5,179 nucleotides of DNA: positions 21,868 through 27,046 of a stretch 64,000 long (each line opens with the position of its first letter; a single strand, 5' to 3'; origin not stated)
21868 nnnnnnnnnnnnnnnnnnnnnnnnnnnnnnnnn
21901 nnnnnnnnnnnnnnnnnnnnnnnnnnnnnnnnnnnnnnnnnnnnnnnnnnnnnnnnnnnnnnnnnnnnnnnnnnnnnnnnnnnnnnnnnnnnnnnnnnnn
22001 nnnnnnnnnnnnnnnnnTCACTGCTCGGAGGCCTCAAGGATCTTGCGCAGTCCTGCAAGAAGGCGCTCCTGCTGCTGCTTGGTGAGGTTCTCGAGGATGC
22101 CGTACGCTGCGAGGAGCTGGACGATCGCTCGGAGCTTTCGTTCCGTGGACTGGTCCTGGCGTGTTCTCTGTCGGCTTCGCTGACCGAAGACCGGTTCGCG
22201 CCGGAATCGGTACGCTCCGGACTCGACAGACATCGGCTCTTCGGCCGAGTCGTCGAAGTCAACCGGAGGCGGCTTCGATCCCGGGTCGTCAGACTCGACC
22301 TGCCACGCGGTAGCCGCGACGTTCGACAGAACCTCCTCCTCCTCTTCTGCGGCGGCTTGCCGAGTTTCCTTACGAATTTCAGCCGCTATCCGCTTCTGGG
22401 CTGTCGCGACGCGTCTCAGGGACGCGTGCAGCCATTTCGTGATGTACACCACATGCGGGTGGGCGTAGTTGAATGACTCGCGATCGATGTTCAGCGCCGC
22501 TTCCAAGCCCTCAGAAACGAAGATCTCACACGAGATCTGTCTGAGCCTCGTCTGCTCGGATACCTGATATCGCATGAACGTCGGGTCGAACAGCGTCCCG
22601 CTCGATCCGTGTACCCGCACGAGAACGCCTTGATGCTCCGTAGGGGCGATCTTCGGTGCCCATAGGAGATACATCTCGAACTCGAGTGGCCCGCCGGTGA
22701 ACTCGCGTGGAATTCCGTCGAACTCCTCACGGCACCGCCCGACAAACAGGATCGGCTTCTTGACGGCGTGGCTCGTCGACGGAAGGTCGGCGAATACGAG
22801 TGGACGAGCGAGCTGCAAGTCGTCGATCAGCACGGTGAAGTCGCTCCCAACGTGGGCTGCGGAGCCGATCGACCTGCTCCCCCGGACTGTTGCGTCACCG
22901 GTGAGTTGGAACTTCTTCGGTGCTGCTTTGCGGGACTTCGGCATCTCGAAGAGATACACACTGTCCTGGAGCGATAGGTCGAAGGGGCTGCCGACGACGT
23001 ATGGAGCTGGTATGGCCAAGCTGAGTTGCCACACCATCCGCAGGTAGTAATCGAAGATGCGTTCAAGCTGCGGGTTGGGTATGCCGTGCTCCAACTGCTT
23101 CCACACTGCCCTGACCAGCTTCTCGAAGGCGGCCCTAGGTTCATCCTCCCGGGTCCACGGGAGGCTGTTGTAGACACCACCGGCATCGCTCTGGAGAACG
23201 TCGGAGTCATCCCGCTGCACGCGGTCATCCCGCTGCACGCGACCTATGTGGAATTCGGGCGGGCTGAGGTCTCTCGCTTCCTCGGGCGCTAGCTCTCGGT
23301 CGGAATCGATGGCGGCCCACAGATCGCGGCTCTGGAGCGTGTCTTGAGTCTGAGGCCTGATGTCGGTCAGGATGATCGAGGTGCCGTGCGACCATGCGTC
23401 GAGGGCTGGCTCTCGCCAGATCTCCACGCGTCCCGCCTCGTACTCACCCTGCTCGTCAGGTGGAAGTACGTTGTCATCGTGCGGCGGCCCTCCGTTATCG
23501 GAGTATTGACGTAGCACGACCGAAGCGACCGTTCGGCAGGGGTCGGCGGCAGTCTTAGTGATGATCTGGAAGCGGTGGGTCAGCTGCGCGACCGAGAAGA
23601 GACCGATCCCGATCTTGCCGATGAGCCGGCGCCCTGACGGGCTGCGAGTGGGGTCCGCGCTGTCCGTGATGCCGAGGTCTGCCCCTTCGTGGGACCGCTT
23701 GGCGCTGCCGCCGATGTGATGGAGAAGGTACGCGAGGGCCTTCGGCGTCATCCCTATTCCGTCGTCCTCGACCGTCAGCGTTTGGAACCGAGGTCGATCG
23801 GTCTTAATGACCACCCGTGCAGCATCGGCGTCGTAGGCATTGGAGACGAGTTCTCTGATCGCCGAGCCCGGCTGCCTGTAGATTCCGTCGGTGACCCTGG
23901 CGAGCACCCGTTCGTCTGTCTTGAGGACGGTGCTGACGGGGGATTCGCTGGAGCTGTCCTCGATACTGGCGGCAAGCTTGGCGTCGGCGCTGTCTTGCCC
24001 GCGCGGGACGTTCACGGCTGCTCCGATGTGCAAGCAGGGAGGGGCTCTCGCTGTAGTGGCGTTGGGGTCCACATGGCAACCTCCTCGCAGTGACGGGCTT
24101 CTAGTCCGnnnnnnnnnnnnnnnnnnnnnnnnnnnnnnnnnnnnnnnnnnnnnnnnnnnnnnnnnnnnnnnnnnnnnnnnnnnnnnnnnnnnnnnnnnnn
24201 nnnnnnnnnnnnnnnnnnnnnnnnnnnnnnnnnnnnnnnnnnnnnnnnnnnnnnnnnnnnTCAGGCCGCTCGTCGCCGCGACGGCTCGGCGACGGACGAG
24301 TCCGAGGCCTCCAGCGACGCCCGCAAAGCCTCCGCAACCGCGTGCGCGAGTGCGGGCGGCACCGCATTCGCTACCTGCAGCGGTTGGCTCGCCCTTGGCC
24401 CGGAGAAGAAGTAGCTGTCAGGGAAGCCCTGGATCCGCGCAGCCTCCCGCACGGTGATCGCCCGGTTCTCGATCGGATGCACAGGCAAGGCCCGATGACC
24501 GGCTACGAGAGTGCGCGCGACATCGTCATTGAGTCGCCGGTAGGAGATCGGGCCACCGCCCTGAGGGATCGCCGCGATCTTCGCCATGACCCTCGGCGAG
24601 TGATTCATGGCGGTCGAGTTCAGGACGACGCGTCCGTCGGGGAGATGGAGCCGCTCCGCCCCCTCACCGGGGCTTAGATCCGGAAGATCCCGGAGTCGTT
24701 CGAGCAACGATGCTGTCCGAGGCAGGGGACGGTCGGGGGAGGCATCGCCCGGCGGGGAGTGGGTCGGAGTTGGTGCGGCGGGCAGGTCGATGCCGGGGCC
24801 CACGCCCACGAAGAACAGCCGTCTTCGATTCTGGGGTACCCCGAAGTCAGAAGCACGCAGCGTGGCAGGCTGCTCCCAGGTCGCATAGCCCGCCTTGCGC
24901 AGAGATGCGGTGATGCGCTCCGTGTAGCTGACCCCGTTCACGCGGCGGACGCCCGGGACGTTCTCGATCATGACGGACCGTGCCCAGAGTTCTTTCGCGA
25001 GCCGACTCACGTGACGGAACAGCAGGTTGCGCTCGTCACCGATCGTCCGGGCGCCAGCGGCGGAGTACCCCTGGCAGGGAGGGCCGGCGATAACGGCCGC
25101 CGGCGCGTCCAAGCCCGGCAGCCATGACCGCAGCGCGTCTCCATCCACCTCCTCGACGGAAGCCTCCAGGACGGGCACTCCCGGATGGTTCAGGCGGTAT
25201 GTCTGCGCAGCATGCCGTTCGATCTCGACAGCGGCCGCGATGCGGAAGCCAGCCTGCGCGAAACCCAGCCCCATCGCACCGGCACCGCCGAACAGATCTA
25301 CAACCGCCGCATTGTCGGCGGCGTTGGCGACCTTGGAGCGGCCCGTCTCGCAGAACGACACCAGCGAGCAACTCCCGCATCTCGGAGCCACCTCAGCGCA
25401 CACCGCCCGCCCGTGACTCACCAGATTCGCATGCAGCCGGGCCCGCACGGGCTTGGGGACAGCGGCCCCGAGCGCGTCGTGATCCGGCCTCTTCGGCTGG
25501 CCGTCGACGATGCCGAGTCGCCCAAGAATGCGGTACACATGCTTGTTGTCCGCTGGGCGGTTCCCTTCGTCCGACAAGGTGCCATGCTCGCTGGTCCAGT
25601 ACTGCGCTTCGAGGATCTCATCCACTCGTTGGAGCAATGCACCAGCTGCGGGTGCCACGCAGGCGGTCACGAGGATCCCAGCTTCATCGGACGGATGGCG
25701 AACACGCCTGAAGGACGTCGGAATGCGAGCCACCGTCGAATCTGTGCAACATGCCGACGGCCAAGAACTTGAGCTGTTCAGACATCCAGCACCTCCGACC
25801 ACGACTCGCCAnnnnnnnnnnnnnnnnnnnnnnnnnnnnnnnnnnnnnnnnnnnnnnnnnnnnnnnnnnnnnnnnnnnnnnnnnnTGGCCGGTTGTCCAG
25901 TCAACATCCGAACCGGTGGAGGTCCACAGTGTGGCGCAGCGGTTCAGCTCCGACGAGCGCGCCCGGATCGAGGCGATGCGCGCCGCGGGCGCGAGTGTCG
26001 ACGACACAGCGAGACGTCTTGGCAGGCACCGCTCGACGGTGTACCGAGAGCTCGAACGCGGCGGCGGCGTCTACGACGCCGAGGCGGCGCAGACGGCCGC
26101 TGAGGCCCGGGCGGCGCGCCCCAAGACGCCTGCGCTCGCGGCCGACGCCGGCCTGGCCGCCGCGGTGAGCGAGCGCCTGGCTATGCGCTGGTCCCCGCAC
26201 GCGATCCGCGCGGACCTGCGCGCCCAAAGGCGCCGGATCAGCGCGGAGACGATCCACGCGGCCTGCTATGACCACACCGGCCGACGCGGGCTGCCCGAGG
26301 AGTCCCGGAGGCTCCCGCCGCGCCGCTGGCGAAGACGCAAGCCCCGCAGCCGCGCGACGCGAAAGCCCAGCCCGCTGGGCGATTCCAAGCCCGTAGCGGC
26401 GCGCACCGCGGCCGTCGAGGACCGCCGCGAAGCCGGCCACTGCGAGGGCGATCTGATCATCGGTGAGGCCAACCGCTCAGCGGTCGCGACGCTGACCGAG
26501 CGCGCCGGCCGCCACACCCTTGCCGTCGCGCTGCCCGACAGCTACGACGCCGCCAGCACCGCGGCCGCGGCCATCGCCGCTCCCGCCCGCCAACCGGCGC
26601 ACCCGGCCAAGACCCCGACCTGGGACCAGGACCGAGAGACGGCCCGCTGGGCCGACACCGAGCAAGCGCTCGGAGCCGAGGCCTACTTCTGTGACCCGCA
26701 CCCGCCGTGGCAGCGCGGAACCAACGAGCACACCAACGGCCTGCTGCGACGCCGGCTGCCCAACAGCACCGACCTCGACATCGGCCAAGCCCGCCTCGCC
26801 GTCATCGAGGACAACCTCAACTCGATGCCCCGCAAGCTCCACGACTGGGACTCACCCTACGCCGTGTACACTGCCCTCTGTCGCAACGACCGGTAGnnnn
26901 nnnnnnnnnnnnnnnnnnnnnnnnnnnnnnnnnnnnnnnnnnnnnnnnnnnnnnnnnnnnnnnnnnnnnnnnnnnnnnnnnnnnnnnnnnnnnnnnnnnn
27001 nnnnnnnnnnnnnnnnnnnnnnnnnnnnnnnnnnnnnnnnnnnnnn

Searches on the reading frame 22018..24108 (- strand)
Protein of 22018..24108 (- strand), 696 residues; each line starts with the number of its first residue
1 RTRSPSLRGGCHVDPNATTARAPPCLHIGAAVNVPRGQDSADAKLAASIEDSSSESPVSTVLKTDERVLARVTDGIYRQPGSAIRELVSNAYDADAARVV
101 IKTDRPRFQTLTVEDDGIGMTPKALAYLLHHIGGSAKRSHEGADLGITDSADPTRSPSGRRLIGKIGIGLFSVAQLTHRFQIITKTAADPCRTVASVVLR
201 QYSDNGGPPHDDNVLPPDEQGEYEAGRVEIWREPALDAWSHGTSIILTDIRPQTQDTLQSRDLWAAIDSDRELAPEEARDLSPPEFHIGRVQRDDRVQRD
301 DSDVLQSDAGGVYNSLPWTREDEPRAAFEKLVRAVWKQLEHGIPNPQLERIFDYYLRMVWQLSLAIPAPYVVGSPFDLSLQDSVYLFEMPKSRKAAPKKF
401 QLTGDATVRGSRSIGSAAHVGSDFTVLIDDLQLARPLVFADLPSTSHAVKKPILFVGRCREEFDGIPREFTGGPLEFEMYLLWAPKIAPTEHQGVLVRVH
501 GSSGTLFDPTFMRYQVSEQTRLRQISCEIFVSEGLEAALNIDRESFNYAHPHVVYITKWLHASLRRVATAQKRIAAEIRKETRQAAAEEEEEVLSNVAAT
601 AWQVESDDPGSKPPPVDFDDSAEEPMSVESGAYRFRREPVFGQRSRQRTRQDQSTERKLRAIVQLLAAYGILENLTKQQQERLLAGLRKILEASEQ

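Call 64: search_protein_families(library=pfam, proteins=[window:22018-24108:-], max_evalue=0.0001)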
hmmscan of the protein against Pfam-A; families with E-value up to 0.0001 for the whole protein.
window:22018-24108:- (696 aa): 2 families
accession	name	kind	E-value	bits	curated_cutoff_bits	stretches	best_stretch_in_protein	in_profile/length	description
PF13589.12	HATPase_c_3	-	7.5e-13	49.1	25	1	81-191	4-99/137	Histidine kinase-, DNA gyrase B-, and HSP90-like ATPase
PF02518.31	HATPase_c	-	1.3e-06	29.2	26.4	1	81-147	7-77/111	Histidine kinase-, DNA gyrase B-, and HSP90-like ATPase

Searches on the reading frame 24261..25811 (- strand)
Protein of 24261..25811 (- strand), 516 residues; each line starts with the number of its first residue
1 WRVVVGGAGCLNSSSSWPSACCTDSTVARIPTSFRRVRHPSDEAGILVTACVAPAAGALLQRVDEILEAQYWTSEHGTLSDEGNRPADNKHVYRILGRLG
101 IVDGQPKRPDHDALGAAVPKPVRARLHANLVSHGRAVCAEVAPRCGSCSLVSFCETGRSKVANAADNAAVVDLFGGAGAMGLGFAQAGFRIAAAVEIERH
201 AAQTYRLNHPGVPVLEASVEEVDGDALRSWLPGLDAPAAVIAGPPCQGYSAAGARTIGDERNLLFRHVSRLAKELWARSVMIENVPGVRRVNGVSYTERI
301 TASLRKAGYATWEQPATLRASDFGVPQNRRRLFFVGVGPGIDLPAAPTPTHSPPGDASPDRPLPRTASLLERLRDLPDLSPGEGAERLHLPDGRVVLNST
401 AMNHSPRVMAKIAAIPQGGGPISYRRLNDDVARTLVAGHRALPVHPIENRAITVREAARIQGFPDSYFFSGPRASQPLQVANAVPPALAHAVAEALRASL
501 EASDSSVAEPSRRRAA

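Call 64: search_protein_families(library=pfam, proteins=[window:24261-25811:-], max_evalue=0.0001)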
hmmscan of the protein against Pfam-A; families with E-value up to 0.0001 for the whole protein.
window:24261-25811:- (516 aa): 1 family
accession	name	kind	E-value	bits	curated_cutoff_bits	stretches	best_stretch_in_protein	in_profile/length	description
PF00145.23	DNA_methylase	-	6.5e-52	177.4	22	1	170-496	3-322/324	C-5 cytosine-specific DNA methylase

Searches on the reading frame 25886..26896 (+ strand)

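Call 64: search_protein_families(library=pfam, proteins=[window:25886-26896:+], max_evalue=0.0001)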
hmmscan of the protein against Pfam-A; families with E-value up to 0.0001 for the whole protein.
window:25886-26896:+ (336 aa): 3 families
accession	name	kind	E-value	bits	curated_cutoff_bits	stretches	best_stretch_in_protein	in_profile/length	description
PF13936.12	HTH_38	-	3.1e-13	49.7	27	1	19-59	4-44/44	Helix-turn-helix domain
PF13384.12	HTH_23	-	2.9e-07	30.5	24.6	1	23-61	5-45/50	Homeodomain-like domain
PF00665.32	rve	-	4.8e-06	27.2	32.6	1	181-273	3-101/102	Integrase core domain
